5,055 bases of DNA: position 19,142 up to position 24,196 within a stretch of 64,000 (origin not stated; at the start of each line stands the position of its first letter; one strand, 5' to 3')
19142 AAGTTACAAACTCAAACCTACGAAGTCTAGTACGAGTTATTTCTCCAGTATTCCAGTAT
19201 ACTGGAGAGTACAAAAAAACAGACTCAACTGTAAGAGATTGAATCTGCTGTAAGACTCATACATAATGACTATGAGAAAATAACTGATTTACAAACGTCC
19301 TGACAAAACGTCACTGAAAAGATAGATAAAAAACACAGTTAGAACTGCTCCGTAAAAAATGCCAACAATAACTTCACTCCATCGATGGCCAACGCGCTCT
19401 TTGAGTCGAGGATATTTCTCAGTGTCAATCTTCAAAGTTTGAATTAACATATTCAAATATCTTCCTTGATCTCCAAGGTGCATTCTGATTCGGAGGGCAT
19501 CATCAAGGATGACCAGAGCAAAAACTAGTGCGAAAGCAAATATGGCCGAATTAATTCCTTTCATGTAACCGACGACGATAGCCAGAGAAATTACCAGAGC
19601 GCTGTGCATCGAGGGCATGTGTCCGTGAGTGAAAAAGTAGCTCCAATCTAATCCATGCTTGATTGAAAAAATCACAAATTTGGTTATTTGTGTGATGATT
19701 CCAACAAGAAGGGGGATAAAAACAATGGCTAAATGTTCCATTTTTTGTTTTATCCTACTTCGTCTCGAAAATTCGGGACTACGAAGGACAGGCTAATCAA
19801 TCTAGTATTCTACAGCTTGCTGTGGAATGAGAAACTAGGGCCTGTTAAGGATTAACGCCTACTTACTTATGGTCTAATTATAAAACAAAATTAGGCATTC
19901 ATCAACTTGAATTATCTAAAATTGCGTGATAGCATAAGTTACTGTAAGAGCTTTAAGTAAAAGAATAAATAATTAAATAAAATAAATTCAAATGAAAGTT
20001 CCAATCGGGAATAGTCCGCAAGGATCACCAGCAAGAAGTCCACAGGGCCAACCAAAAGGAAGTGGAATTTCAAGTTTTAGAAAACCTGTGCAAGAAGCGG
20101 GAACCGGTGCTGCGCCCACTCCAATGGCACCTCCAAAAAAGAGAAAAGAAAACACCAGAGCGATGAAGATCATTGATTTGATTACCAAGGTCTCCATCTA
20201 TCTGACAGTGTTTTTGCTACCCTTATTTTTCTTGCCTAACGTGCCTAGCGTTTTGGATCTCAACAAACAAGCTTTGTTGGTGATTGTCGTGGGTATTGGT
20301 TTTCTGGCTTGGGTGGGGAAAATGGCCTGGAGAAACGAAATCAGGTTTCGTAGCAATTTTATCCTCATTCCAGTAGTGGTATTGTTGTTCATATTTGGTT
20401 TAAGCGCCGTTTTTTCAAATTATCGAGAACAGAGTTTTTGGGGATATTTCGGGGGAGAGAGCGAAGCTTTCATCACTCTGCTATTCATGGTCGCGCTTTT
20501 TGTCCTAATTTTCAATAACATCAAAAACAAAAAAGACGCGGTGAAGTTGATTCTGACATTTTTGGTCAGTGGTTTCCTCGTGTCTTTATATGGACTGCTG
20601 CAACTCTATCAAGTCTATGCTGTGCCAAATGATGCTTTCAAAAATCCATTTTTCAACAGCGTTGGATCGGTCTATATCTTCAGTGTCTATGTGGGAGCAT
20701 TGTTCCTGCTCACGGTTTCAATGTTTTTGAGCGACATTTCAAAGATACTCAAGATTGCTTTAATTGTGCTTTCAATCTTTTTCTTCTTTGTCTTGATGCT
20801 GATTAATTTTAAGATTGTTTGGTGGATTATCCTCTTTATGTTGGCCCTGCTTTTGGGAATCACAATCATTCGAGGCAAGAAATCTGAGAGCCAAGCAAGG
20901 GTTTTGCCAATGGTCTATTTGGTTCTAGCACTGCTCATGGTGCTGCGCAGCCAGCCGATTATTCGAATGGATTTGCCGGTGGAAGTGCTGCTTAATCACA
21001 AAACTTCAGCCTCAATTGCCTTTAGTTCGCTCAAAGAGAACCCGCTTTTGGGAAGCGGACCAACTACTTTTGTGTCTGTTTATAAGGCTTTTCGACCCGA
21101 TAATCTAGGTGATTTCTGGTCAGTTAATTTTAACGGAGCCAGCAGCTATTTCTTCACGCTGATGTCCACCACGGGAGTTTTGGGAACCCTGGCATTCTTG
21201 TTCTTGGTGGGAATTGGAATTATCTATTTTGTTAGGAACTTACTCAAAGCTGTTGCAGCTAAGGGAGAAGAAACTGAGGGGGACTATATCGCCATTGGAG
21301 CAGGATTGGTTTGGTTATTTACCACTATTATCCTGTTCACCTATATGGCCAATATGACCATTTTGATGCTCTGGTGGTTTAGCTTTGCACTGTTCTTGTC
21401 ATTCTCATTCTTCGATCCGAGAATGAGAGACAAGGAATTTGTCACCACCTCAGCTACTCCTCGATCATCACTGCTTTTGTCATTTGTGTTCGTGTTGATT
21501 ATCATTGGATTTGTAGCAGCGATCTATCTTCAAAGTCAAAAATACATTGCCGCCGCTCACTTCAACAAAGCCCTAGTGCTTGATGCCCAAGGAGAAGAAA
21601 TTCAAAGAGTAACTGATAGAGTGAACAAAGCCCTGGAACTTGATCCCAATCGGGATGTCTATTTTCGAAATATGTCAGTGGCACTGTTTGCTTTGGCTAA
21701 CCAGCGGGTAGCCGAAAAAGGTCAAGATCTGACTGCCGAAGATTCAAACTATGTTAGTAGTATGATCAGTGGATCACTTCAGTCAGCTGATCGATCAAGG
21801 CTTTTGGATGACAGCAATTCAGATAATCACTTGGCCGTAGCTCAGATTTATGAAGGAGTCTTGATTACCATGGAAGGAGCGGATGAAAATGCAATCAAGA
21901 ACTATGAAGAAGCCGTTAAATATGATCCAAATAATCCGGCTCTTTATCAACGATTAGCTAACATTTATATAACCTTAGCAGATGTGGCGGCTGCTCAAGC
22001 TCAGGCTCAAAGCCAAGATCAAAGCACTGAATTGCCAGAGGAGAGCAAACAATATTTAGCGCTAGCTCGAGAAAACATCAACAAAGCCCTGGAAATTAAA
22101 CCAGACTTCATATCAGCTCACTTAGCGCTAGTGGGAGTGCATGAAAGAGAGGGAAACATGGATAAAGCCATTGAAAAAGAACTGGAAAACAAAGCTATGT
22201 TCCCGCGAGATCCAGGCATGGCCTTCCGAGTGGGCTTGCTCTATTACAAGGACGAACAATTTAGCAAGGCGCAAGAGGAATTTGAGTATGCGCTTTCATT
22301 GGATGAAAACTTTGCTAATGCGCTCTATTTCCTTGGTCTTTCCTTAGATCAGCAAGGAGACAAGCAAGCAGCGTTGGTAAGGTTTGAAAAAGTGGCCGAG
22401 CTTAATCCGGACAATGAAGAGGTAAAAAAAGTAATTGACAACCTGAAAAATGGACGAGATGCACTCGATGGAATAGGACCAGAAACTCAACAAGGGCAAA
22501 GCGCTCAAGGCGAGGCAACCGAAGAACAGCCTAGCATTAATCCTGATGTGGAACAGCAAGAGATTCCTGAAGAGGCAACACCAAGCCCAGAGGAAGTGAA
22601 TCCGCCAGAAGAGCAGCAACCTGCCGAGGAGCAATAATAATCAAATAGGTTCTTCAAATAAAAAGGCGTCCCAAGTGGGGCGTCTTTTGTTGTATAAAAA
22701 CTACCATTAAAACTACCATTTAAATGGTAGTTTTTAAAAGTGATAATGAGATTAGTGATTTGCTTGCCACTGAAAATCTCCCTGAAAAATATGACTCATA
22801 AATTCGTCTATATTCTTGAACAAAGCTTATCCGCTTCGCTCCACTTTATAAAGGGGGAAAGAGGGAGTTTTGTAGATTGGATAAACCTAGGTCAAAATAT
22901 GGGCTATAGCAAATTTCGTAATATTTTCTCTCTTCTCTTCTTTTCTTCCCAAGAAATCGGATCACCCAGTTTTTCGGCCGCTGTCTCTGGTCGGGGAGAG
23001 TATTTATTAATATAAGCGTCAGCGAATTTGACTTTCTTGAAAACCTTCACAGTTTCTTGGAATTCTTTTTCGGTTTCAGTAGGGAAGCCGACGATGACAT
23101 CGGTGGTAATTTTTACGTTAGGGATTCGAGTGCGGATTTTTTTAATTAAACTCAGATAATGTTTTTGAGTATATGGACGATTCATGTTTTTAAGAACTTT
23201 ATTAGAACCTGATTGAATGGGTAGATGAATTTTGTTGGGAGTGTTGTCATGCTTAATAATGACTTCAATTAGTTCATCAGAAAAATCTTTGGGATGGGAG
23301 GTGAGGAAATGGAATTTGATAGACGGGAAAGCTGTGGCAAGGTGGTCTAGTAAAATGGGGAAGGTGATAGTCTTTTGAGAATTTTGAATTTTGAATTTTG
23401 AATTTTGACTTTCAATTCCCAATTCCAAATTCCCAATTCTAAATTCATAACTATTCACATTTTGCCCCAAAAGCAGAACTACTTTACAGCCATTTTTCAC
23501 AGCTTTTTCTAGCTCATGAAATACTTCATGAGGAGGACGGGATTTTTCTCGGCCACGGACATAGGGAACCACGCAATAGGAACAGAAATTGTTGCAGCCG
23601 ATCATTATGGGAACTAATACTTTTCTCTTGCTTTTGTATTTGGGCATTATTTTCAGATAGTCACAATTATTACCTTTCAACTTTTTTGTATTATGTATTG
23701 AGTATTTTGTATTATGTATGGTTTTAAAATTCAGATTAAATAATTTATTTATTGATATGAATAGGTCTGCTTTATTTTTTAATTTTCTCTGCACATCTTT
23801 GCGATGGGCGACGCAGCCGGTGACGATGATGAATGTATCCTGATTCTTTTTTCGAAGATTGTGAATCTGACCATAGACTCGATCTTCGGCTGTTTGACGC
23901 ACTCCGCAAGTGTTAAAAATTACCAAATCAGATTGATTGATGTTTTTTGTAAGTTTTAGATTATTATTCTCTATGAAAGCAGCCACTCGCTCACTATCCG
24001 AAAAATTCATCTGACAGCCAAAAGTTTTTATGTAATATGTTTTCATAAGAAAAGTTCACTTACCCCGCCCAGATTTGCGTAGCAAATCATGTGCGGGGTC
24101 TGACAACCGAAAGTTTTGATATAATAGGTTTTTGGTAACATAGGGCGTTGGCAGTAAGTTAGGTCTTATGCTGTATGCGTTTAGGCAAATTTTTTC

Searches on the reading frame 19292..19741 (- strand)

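Call 53: search_protein_families(library=pfam, proteins=[window:19292-19741:-], max_evalue=0.01)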
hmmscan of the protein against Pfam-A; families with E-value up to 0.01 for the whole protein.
window:19292-19741:- (150 aa): 1 family
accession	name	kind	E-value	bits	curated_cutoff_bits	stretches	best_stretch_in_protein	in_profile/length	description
PF02681.20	DUF212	-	2.8e-32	112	26.5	1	6-133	5-125/126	Divergent PAP2 family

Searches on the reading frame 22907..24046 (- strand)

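Call 53: search_protein_families(library=pfam, proteins=[window:22907-24046:-], max_evalue=0.01)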
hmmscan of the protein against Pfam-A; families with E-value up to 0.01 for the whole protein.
window:22907-24046:- (380 aa): 2 families
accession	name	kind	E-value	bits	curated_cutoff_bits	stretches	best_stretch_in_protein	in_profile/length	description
PF04055.27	Radical_SAM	-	2.7e-27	96.4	29.5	1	146-334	2-164/166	Radical SAM superfamily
PF00919.26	UPF0004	-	2.2e-25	89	27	1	4-91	2-90/98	Uncharacterized protein family UPF0004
